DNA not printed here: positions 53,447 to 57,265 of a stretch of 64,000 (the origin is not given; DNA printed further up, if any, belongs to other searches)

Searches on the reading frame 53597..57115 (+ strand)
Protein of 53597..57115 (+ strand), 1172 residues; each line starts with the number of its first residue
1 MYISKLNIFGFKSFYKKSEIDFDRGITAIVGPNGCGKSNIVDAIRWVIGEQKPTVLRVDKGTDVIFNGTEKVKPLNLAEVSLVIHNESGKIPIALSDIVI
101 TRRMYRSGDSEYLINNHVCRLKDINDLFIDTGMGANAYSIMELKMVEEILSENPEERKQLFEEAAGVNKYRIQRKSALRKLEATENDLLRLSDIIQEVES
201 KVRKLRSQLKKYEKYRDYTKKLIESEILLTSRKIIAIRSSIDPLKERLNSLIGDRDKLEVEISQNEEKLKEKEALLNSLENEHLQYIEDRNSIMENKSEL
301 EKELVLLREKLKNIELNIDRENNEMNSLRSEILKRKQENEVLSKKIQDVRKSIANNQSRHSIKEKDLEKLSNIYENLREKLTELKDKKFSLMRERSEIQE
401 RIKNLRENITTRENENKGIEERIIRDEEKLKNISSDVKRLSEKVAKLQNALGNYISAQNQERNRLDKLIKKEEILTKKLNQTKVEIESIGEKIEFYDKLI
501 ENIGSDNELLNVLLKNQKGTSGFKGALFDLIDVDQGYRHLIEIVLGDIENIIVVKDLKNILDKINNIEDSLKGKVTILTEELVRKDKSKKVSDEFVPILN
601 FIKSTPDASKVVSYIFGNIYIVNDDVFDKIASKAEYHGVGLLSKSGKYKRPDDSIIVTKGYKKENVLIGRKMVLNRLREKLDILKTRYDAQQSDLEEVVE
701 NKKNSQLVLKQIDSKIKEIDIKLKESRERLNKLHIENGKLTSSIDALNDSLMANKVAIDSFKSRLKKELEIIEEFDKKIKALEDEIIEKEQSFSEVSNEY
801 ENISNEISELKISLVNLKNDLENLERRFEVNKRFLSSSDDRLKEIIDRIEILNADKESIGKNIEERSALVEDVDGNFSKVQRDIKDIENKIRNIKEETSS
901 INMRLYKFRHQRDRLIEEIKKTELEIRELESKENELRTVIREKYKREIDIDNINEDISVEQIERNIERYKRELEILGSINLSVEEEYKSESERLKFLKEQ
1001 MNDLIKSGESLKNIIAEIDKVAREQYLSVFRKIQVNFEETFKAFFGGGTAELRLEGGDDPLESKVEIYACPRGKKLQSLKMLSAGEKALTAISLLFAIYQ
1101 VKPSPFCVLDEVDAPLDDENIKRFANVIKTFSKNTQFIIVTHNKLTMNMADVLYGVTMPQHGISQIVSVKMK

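Call 60: search_protein_families(library=pfam, proteins=[window:53597-57115:+], max_evalue=0.00001)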
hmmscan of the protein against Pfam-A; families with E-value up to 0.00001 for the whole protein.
window:53597-57115:+ (1172 aa): 6 families
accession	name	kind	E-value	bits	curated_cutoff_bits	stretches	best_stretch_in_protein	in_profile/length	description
PF02463.25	SMC_N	-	6.4e-57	192.9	40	1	2-1164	1-219/220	RecF/RecN/SMC N terminal domain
PF13476.12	AAA_23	-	4.2e-21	76.9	27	1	5-214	1-198/201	AAA domain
PF06470.18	SMC_hinge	-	6.7e-14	52.7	22.5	1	521-624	2-108/116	SMC proteins Flexible Hinge Domain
PF13304.12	AAA_21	-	1.6e-13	51.8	27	2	891-1147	76-303/304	AAA domain, putative AbiEii toxin, Type IV TA system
PF13175.12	AAA_15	-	6.3e-10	39.7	32.1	1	1-301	1-285/374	AAA ATPase domain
PF13555.12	AAA_29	-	1.9e-06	27.9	27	1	6-48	4-46/61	P-loop containing region of AAA domain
